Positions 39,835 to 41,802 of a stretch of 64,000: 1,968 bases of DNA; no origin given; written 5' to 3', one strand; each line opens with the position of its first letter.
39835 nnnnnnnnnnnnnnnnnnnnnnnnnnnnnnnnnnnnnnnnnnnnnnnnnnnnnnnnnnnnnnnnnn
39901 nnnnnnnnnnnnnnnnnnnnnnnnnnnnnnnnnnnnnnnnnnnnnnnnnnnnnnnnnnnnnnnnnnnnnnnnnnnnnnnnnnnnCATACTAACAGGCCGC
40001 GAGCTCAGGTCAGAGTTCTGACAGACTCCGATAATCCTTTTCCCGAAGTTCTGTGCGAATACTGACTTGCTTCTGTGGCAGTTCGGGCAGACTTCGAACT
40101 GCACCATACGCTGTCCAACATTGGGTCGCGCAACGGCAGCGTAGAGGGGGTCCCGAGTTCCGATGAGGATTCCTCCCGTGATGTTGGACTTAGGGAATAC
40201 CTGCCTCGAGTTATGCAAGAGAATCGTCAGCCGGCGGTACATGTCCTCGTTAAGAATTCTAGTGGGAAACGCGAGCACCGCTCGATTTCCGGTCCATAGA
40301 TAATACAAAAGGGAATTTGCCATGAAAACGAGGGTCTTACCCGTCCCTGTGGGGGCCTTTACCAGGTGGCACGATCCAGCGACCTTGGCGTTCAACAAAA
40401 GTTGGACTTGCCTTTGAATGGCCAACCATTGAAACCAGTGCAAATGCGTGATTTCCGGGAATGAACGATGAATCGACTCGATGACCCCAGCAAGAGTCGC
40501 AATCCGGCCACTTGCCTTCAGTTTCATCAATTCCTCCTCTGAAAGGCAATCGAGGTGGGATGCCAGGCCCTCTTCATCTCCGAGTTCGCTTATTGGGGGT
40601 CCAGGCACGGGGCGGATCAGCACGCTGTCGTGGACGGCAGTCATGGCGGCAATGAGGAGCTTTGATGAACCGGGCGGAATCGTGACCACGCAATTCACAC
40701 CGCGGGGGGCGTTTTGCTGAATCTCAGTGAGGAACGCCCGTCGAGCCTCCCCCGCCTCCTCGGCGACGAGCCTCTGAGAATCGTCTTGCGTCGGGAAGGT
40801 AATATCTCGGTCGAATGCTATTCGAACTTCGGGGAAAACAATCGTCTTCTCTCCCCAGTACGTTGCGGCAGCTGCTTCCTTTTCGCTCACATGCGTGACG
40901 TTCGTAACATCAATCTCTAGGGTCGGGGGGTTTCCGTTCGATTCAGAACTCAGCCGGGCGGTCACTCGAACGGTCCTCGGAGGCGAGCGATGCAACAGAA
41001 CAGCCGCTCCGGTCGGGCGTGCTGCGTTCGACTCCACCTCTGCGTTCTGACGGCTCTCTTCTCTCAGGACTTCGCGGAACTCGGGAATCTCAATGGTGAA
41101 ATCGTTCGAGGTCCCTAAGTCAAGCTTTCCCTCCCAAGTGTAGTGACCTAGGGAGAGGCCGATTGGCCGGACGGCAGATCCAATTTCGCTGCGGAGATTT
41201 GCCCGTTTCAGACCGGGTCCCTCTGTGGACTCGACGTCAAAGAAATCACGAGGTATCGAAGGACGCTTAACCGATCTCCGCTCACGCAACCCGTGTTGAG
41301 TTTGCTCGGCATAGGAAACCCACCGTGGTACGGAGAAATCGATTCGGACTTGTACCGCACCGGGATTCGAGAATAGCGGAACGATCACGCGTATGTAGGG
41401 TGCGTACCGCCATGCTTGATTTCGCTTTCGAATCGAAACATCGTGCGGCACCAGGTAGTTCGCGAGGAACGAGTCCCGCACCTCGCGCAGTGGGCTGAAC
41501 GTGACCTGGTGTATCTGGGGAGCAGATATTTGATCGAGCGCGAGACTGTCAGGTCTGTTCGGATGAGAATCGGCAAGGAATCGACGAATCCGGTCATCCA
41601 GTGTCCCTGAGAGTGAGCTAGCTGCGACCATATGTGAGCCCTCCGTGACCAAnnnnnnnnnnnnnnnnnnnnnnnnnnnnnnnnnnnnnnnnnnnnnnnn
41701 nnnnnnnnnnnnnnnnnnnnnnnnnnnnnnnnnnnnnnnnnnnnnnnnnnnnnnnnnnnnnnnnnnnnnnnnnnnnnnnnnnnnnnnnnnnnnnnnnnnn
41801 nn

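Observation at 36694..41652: The system's helicase gene is split by an IS1634/ISH-like insertion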

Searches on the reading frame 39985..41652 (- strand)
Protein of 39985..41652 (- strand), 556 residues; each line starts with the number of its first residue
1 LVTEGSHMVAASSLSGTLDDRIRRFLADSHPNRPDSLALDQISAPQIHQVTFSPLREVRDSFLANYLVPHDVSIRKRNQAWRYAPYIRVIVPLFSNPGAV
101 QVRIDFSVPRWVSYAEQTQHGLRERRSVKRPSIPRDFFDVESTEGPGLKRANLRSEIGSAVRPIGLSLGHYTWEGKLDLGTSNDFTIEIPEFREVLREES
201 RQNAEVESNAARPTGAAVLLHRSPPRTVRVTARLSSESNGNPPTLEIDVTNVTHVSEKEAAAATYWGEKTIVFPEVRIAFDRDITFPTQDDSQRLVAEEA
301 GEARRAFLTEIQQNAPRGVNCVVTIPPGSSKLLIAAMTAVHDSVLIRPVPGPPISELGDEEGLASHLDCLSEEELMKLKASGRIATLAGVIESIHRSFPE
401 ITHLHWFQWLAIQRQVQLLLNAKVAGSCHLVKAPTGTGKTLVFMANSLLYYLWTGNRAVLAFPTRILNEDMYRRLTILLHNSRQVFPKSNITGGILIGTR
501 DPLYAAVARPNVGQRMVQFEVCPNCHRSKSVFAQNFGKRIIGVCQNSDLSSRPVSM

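Call 5: search_protein_families(library=pfam, proteins=[window:39985-41652:-], max_evalue=0.01)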
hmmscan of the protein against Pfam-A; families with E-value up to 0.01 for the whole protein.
window:39985-41652:- (556 aa): 2 families
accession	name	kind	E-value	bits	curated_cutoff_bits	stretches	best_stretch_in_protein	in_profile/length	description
PF00270.35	DEAD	-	1.8e-08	34.7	26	1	421-481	12-71/167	DEAD/DEAH box helicase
PF04851.21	ResIII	-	0.00042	20.7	22.5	1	429-485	26-83/164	Type III restriction enzyme, res subunit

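Call 6: search_protein_families(library=padloc, proteins=[window:39985-41652:-], max_evalue=0.01)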
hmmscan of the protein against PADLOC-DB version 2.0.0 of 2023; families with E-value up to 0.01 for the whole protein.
window:39985-41652:- (556 aa): 11 families
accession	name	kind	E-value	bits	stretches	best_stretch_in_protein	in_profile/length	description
PDLC02573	DrmA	-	4.8e-16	56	1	357-547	307-503/1018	DrmA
PDLC01252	Cas3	-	4.6e-06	24.3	1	429-483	2-57/324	CAS-I; effector_G3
PDLC00938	Cas3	-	5e-06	24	1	429-481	2-55/358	CRISPR-associated helicase Cas3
PDLC02872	DpdF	-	3.9e-05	20.3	1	422-484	171-232/859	DpdF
PDLC01439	typeIV_DinG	-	4.6e-05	20.3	1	425-483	33-86/575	CAS-IV-A; associated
PDLC01710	Cas3a1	-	0.0002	18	1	432-475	224-270/745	Cas3_1_CAS-I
PDLC01729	typeIV_DinG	-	0.0007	16.4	1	419-472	35-86/666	Csf4_0_IVA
PDLC01767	Cas3e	-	0.0024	14.4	1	401-481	180-257/680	-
PDLC01770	Cas3g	-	0.0064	13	1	426-482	26-85/733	-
PDLC01730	typeIV_DinG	-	0.0071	12.7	1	425-485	138-198/802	Csf4_1_IVA1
PDLC02857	DpdF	-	0.0082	12.2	0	425-509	195-280/911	DpdF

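Call 43: find_encoding_contigs(protein=window:39985-41652:-, flank=3000, max_places=6)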
Protein window:39985-41652:- (556 aa): no gene with exactly this product is on record in the collection.

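Call 46: search_protein_families(library=ncbifam, proteins=[window:39985-41652:-], max_evalue=0.01)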
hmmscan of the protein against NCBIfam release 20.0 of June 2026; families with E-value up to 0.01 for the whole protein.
window:39985-41652:- (556 aa): 5 families
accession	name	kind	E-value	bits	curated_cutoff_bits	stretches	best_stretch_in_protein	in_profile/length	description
TIGR01587.1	cas3_core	equivalog_domain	1.9e-05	24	102.45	1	429-481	2-55/358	CRISPR-associated helicase Cas3'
NF041063.1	DpdF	equivalog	7.7e-05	21.4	550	1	425-484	157-215/813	protein DpdF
TIGR01054.1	rgy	equivalog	0.00082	17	471.7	1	428-480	97-148/1172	reverse gyrase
TIGR04121.1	DEXH_lig_assoc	equivalog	0.0081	13.9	850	0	408-475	11-82/804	ligase-associated DNA damage response DEXH box helicase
NF008169.0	PRK10917.2-3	equivalog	0.0082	14.7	555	0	432-481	256-302/610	ATP-dependent DNA helicase RecG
